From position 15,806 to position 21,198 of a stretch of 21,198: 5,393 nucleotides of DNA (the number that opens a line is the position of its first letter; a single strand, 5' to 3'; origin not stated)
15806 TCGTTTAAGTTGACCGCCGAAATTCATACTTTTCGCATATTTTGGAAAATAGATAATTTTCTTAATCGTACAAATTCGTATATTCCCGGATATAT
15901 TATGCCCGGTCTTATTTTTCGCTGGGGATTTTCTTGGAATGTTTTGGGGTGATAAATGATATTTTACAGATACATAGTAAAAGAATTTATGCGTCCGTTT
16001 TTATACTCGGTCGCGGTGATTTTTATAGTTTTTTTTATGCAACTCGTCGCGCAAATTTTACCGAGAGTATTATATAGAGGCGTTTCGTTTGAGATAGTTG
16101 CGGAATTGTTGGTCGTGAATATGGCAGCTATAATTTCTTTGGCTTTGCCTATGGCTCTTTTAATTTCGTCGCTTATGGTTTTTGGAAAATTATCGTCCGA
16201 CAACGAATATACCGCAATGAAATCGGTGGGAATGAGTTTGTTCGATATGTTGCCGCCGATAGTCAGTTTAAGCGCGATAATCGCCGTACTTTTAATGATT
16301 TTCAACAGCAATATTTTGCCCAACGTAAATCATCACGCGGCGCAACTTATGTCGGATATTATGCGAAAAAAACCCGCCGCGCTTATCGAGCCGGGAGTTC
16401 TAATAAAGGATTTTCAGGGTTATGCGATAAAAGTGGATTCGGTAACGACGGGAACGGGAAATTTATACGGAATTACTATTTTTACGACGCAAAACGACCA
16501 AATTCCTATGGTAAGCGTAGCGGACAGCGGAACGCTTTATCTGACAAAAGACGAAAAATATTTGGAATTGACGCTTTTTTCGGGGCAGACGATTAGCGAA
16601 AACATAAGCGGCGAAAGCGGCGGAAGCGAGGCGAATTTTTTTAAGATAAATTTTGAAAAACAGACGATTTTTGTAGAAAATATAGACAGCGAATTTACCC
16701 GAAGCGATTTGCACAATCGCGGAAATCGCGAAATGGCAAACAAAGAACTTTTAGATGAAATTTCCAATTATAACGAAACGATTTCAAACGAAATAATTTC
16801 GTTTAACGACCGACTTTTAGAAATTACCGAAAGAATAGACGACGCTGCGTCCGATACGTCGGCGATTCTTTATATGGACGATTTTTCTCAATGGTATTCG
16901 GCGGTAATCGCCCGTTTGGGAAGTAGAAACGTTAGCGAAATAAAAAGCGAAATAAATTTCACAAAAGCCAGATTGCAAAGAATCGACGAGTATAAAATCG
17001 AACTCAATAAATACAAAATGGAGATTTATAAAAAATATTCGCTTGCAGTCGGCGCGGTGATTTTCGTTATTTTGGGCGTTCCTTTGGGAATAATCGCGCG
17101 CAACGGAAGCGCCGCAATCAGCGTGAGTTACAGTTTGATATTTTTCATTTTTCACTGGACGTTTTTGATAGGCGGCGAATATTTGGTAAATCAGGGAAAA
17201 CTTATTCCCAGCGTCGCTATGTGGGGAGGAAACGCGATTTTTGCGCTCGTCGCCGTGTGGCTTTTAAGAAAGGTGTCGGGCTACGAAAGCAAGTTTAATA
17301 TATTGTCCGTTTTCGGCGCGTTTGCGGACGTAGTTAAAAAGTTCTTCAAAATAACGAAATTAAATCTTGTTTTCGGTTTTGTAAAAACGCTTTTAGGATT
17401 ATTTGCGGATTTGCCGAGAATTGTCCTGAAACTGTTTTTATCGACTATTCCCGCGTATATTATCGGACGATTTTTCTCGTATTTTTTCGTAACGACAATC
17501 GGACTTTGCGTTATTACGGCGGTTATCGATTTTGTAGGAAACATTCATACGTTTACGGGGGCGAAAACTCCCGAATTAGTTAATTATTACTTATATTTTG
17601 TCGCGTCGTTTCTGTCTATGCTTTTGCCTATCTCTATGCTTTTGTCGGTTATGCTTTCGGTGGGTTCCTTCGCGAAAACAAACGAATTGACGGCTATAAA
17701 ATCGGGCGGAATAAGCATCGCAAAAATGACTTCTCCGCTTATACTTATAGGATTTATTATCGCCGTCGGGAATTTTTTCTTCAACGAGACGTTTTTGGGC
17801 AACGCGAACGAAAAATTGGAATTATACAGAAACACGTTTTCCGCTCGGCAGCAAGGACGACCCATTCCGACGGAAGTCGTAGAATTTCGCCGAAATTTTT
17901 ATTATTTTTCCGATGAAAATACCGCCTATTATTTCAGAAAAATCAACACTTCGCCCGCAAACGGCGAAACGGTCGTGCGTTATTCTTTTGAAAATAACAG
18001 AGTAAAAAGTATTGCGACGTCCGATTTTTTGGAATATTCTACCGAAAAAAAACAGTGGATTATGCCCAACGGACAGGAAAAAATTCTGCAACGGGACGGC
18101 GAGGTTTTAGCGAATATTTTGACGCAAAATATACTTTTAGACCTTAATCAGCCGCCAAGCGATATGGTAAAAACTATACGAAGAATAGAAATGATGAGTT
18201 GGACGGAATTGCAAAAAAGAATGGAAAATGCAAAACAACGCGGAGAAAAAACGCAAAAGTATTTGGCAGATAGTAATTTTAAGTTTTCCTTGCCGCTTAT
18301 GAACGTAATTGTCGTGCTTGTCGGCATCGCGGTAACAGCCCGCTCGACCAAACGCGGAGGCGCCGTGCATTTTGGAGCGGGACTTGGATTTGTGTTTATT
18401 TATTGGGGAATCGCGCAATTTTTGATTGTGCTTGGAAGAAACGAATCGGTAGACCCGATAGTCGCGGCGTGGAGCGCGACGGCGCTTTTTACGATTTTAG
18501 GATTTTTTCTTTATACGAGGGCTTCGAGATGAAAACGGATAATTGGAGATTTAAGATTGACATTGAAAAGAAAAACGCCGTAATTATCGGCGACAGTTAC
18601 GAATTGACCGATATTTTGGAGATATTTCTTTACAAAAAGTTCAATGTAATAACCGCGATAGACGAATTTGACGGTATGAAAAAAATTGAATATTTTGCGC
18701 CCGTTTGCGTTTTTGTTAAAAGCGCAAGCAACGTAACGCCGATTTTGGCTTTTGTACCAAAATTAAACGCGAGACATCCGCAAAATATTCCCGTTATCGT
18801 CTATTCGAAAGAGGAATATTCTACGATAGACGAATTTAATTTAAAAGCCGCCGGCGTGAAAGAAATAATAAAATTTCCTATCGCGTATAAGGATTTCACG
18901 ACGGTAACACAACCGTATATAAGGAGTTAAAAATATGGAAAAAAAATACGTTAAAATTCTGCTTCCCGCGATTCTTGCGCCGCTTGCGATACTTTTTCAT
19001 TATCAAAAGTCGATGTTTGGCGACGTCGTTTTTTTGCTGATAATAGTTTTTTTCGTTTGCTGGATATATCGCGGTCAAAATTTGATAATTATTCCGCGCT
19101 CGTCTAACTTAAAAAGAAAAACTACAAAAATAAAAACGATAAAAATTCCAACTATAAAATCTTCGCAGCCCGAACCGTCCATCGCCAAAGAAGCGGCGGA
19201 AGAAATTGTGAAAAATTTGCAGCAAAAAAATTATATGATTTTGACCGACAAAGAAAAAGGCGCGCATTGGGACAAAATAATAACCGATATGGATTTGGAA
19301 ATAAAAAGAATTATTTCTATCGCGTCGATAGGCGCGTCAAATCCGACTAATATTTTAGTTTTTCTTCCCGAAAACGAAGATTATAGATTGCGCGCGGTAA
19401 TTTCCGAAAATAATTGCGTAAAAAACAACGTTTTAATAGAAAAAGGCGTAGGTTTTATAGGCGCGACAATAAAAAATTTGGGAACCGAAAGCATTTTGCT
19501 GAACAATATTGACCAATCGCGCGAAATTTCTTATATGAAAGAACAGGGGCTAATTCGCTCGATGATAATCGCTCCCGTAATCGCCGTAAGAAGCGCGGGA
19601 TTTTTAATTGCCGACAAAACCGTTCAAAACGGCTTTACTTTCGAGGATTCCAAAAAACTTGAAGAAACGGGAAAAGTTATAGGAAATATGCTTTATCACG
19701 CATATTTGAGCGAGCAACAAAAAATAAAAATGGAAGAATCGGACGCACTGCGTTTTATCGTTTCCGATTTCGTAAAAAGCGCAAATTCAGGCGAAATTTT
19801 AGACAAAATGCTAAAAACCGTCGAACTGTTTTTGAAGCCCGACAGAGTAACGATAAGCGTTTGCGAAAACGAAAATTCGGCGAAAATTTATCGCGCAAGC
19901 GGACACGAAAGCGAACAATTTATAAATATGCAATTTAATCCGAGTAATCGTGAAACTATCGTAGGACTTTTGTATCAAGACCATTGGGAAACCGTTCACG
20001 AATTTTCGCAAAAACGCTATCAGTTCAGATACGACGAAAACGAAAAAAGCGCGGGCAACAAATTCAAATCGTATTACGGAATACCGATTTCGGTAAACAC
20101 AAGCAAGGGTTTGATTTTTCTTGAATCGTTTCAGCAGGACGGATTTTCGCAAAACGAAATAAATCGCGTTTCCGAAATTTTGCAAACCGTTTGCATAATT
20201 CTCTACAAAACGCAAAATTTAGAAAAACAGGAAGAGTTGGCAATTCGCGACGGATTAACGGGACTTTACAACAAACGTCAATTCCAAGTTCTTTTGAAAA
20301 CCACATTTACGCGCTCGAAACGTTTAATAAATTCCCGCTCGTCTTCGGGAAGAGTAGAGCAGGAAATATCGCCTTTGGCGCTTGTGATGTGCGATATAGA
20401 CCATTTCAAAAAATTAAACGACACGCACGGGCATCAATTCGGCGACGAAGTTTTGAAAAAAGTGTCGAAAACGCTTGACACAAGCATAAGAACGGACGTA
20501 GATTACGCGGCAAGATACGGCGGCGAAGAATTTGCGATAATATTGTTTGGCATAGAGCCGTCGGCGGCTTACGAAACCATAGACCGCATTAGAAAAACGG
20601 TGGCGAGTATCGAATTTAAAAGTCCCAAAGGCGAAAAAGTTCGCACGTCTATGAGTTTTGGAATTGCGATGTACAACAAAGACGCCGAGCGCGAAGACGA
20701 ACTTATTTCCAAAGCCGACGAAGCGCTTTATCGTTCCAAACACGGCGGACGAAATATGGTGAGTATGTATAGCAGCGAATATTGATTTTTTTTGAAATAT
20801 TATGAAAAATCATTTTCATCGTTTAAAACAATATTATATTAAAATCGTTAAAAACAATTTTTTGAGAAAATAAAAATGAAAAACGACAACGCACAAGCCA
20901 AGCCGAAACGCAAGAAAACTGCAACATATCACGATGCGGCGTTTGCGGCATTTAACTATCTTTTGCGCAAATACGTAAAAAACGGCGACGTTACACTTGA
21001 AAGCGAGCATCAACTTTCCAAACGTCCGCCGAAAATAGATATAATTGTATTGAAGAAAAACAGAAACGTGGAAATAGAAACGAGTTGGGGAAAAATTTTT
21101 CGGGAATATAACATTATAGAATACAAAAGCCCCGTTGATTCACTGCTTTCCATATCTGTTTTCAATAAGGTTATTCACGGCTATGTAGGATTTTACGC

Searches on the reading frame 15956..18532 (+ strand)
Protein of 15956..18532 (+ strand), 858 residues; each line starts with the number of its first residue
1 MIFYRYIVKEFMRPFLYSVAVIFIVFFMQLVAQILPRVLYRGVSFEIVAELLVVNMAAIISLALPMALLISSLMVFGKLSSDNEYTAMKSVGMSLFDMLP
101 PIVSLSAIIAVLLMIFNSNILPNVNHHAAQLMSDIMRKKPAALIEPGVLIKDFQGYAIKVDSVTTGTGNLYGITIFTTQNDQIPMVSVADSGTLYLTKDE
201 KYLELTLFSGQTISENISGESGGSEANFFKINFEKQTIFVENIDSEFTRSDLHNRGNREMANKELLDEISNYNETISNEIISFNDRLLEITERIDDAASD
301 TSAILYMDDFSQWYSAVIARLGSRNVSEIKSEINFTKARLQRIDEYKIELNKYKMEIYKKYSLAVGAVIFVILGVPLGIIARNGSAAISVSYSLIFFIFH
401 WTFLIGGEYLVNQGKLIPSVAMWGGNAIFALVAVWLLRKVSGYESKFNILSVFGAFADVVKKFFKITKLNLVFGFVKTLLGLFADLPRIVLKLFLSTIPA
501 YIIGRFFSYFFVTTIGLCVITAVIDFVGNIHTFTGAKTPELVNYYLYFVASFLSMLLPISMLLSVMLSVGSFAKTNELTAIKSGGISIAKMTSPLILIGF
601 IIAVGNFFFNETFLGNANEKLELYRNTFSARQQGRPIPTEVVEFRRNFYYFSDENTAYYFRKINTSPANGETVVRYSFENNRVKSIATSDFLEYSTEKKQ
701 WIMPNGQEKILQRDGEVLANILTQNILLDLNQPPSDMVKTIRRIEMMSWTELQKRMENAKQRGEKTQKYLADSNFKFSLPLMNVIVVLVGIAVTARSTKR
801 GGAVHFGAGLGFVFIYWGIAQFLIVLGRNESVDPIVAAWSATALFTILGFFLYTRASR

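Call 5: search_protein_families(library=pfam, proteins=[window:15956-18532:+])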
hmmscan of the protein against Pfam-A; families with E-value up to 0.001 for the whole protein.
window:15956-18532:+ (858 aa): 1 family
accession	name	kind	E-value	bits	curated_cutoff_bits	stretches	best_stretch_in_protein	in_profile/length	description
PF03739.19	LptF_LptG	-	3.1e-132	441.4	27.9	2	5-439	1-353/353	Lipopolysaccharide export system permease LptF/LptG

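Call 12: find_homologous_proteins(query=window:15956-18532:+)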
Query window:15956-18532:+ (858 aa): 42 proteins with E <= 0.001 among 8000 candidates.
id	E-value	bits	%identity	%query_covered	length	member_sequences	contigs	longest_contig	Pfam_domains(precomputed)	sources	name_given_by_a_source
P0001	0.0e+0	1871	100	100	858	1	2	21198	PF03739.20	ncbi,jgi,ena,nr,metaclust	ncbi:MAG: LptF/LptG family permease [Chitinivibrionia bacterium]|nr:LptF/LptG family permease [Chiti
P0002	0.0e+0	1617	86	99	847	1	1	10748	PF03739.20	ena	-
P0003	0.0e+0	1398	74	99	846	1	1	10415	PF03739.20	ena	-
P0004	0.0e+0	1389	73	100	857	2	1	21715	PF03739.20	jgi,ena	-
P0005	0.0e+0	1364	73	99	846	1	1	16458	PF03739.20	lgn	-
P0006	0.0e+0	1361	72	100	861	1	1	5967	PF03739.20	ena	-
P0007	0.0e+0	1345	71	100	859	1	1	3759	PF03739.20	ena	-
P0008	0.0e+0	1344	71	99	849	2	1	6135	PF03739.20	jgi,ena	-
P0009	0.0e+0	1313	70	97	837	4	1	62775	PF03739.20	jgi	-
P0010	0.0e+0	1311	70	100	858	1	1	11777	PF03739.20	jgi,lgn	-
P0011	0.0e+0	1307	70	100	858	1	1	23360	PF03739.20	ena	-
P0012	0.0e+0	1293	69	100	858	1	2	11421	PF03739.20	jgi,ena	-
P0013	0.0e+0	1255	69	97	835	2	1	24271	PF03739.20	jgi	jgi:lipopolysaccharide export system permease protein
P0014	0.0e+0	1105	67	87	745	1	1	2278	PF03739.20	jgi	-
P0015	2.3e-248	844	46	100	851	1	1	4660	PF03739.20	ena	-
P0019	8.3e-218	743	41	100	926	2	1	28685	PF03739.20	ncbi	-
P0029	3.0e-165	569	35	100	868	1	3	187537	PF03739.20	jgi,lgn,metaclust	jgi:lipopolysaccharide export system permease protein|metaclust:\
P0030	2.3e-154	534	34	100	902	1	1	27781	PF03739.20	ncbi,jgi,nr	ncbi:MAG: LptF/LptG family permease [Chitinispirillales bacterium]|jgi:lipopolysaccharide export sys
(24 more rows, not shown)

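Call 14: find_encoding_contigs(protein=P0002, flank=10000, max_places=3)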
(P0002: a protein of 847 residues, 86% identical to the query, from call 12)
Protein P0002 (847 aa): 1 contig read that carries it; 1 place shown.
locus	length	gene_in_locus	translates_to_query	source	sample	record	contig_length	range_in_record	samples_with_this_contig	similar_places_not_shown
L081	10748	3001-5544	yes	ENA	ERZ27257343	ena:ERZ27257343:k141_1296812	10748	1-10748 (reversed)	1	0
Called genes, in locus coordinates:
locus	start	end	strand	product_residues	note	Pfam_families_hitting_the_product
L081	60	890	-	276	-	-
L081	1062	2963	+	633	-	-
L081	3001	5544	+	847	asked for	PF03739:LptF_LptG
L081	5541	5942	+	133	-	-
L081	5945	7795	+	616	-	PF00990:GGDEF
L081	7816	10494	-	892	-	PF07581:Glug (faint), PF13860:FlgD_ig (weak)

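Call 15: find_encoding_contigs(protein=P0009, flank=10000, max_places=3)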
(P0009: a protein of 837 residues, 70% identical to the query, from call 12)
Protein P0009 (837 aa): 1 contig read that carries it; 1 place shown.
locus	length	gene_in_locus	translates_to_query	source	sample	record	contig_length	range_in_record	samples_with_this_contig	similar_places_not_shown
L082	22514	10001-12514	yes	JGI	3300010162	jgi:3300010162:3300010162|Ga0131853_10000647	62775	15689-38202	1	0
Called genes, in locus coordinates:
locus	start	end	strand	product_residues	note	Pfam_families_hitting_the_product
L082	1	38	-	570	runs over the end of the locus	PF01270:Glyco_hydro_8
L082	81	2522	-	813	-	PF01270:Glyco_hydro_8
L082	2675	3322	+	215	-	PF00702:Hydrolase, PF13419:HAD_2, PF13242:Hydrolase_like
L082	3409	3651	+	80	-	-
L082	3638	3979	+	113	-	PF02452:PemK_toxin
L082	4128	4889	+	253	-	PF03372:Exo_endo_phos, PF14529:Exo_endo_phos_2 (faint)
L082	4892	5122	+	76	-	-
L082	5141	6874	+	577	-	-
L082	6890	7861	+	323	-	PF00294:PfkB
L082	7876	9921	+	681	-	-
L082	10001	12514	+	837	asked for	PF03739:LptF_LptG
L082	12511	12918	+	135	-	-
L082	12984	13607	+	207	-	PF02223:Thymidylate_kin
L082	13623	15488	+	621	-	PF00595:PDZ, PF13180:PDZ_2, PF17820:PDZ_6, PF03572:Peptidase_S41, PF28547:CHD_PDZ-protease (faint)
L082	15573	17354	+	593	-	PF13623:SurA_N_2, PF13624:SurA_N_3, PF13145:Rotamase_2, PF13616:Rotamase_3, PF00639:Rotamase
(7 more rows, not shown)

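Call 16: find_encoding_contigs(protein=P0004, flank=10000, max_places=3)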
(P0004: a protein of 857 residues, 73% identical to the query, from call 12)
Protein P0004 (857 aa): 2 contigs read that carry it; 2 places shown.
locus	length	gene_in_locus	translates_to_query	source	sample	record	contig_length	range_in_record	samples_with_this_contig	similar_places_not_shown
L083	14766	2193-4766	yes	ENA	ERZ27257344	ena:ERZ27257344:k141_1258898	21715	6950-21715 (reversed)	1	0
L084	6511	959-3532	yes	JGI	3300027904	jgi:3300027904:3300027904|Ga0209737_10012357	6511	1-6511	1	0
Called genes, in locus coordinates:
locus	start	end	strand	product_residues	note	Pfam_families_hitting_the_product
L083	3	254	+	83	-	?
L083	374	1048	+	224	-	PF00440:TetR_N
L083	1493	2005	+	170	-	-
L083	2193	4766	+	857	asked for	PF03739:LptF_LptG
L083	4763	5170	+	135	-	-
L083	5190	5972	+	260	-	PF13424:TPR_12 (faint), PF00515:TPR_1 (weak), PF07719:TPR_2 (faint), PF13174:TPR_6 (faint), PF13432:TPR_16, PF14559:TPR_19 (weak)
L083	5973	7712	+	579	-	PF13584:BatD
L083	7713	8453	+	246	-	PF06347:SH3_4 (weak)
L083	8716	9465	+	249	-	PF01048:PNP_UDP_1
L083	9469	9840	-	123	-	-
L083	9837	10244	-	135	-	PF02561:FliS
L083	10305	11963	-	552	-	PF02465:FliD_N, PF07196:Flagellin_IN, PF07195:FliD_C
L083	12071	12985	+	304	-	PF02470:MlaD (faint)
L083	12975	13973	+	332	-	PF13310:Virulence_RhuM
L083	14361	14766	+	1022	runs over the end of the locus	PF09479:Flg_new, PF18998:Flg_new_2, PF21722:Gly_rich_2 (weak)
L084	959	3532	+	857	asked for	PF03739:LptF_LptG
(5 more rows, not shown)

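Call 20: find_encoding_contigs(protein=P0013, flank=10000, max_places=2)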
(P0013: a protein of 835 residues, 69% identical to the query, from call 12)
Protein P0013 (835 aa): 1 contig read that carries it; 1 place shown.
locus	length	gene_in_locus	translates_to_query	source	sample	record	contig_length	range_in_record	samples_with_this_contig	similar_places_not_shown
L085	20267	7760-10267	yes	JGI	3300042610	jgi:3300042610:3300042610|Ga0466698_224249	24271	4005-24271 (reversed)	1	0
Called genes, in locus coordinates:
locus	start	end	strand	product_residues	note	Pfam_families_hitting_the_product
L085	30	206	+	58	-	-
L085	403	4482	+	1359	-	-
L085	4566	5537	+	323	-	PF00294:PfkB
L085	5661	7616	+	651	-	-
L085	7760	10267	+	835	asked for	PF03739:LptF_LptG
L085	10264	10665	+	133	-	-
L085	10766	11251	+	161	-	PF02381:MraZ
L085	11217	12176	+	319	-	PF01795:Methyltransf_5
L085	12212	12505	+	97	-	-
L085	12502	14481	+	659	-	PF21922:PBP_dimer_2, PF03717:PBP_dimer (weak), PF00905:Transpeptidase, PF03793:PASTA (weak)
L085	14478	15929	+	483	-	PF01225:Mur_ligase, PF08245:Mur_ligase_M, PF02875:Mur_ligase_C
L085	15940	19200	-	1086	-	-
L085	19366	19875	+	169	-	-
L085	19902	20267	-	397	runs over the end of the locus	PF00926:DHBP_synthase, PF00925:GTP_cyclohydro2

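Call 21: find_encoding_contigs(protein=P0011, flank=10000, max_places=2)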
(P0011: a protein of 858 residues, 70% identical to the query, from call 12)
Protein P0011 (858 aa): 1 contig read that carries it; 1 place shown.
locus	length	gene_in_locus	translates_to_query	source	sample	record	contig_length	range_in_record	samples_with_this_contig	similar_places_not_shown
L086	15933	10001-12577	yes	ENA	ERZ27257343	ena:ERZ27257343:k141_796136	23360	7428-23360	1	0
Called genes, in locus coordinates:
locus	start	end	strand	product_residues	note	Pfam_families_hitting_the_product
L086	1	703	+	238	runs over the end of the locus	PF12679:ABC2_membrane_2, PF13346:ABC2_membrane_5 (faint), PF12698:ABC2_membrane_3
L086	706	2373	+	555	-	PF23357:DUF7088, PF09822:ABC_transp_aux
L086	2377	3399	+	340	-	PF14238:DUF4340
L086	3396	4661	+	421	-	PF07690:MFS_1, PF11700:ATG22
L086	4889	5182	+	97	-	-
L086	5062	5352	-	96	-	-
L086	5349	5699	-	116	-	PF15607:Ntox44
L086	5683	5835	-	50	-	-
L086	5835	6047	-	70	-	PF10047:DUF2281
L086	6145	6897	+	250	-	PF07722:Peptidase_C26, PF00117:GATase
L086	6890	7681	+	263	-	PF00561:Abhydrolase_1 (weak), PF02089:Palm_thioest (weak)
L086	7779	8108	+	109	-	PF00893:Multi_Drug_Res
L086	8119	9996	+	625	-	-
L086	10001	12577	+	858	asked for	PF03739:LptF_LptG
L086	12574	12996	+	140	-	-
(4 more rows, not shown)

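Call 22: find_encoding_contigs(protein=P0030, flank=10000, max_places=2)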
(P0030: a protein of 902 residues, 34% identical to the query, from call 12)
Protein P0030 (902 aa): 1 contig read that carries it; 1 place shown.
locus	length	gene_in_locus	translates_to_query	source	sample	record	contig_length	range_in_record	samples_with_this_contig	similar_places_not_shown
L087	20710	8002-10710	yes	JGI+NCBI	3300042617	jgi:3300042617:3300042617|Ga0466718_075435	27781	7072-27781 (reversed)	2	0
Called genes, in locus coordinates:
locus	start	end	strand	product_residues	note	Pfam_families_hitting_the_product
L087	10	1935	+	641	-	-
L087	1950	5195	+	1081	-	PF01564:Spermine_synth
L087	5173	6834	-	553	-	PF00365:PFK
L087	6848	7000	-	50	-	-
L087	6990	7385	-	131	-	PF05168:HEPN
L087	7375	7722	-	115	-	PF22600:MTPAP-like_central (weak), PF01909:NTP_transf_2, PF18765:Polbeta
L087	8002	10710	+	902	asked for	PF03739:LptF_LptG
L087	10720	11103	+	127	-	PF00072:Response_reg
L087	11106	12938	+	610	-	PF13185:GAF_2 (faint), PF01590:GAF (faint), PF13492:GAF_3 (weak), PF00990:GGDEF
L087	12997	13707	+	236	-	PF00590:TP_methylase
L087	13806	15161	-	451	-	-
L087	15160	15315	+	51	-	-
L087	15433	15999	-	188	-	PF13036:LpoB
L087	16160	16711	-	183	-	-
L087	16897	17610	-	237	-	-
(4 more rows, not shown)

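Call 33: find_related_loci(query=A1, collection=metagenome_contigs, flank=10000)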
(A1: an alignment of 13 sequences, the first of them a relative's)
Query A1 (858 aa) in metagenome_contigs; peptide patterns used: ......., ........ (x = any residue, [..] = any of these).
201 stretches matched a pattern; 10 encode a relative of the query (tblastn E <= 1e-3); 10 distinct loci.
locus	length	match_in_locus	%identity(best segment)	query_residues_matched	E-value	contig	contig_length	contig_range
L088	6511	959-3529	73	1-858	0e+0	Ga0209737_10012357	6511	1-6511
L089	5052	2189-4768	71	1-858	0e+0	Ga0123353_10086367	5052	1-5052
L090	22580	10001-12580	70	1-858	0e+0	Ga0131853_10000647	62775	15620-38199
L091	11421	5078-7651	69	1-858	0e+0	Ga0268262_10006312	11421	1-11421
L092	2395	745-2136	73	1-620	0e+0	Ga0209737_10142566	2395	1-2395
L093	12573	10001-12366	63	1-858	1e-175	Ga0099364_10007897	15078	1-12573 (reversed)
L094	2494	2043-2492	85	1-620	3e-78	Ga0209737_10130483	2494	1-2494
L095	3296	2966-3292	86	1-109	1e-52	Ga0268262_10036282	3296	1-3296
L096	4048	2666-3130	27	4-158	6e-13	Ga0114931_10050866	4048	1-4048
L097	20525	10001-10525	27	6-180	3e-8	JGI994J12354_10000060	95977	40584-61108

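Call 42: find_encoding_contigs(protein=P0019, flank=10000, max_places=1)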
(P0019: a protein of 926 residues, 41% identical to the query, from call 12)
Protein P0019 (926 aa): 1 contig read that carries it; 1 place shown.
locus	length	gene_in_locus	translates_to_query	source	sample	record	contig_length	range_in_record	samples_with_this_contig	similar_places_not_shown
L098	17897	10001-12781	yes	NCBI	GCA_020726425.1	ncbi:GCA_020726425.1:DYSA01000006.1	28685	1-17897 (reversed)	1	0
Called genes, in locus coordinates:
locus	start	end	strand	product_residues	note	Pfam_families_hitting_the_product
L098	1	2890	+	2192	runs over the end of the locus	PF14349:SprA_N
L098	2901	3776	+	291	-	PF01479:S4 (weak), PF00849:PseudoU_synth_2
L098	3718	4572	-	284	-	PF17827:PrmC_N, PF05175:MTS (weak), PF13649:Methyltransf_25 (faint)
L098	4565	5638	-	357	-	PF03462:PCRF, PF00472:RF-1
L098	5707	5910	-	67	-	PF01197:Ribosomal_L31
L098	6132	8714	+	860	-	PF00532:Peripla_BP_1, PF13407:Peripla_BP_4, PF13377:Peripla_BP_3, PF07228:SpoIIE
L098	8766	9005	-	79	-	-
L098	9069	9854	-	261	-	PF00515:TPR_1 (faint), PF07719:TPR_2 (faint), PF13181:TPR_8 (faint), PF13428:TPR_14 (faint), PF13432:TPR_16 (faint), PF14559:TPR_19 (faint), PF13174:TPR_6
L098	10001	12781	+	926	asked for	PF03739:LptF_LptG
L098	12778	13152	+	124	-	PF00072:Response_reg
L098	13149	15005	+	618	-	PF01590:GAF (faint), PF13492:GAF_3 (faint), PF13185:GAF_2, PF00990:GGDEF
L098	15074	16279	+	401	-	PF04055:Radical_SAM, PF13186:SPASM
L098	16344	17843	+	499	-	PF21710:Spt6_S1 (faint), PF00575:S1 (weak), PF13509:S1_2 (faint), PF23459:S1_RRP5 (faint), PF00575:S1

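Call 43: find_encoding_contigs(protein=P0029, flank=10000, max_places=1)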
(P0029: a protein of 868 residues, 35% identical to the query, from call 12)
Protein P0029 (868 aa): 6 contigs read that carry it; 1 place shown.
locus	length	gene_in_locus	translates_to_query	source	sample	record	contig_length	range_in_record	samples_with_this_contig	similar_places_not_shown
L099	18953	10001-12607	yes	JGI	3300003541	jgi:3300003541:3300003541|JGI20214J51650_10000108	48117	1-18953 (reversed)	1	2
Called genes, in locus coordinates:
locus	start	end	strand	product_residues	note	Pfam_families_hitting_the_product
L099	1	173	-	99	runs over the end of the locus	-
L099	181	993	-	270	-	PF02405:MlaE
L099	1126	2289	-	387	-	PF01546:Peptidase_M20, PF07687:M20_dimer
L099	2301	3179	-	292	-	PF01882:DUF58, PF13519:VWA_2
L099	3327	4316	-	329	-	PF20030:bpMoxR, PF05496:RuvB_N (faint), PF07726:AAA_3, PF07728:AAA_5, PF17863:AAA_lid_2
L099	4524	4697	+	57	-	-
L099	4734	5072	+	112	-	PF01740:STAS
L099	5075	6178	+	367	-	PF20511:PMI_typeI_cat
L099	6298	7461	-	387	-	PF13173:AAA_14, PF13635:DUF4143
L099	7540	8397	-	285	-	-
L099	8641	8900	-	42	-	-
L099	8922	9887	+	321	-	-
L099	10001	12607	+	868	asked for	PF03739:LptF_LptG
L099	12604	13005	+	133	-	PF00072:Response_reg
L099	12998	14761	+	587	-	PF01590:GAF (weak), PF13185:GAF_2, PF13492:GAF_3 (faint), PF00990:GGDEF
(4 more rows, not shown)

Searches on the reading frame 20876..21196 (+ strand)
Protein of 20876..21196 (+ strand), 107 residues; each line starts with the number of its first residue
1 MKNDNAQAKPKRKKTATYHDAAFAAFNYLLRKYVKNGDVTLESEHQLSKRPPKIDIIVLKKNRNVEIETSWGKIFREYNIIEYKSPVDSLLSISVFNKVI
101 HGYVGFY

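Call 78: search_protein_families(library=pfam, proteins=[window:20876-21196:+], max_evalue=0.1)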
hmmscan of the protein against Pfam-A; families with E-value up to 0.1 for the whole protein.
window:20876-21196:+ (107 aa): 1 family
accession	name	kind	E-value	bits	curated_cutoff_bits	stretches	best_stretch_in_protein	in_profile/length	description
PF15339.11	Afaf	-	0.096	12.8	27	0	3-71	59-127/198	Acrosome formation-associated factor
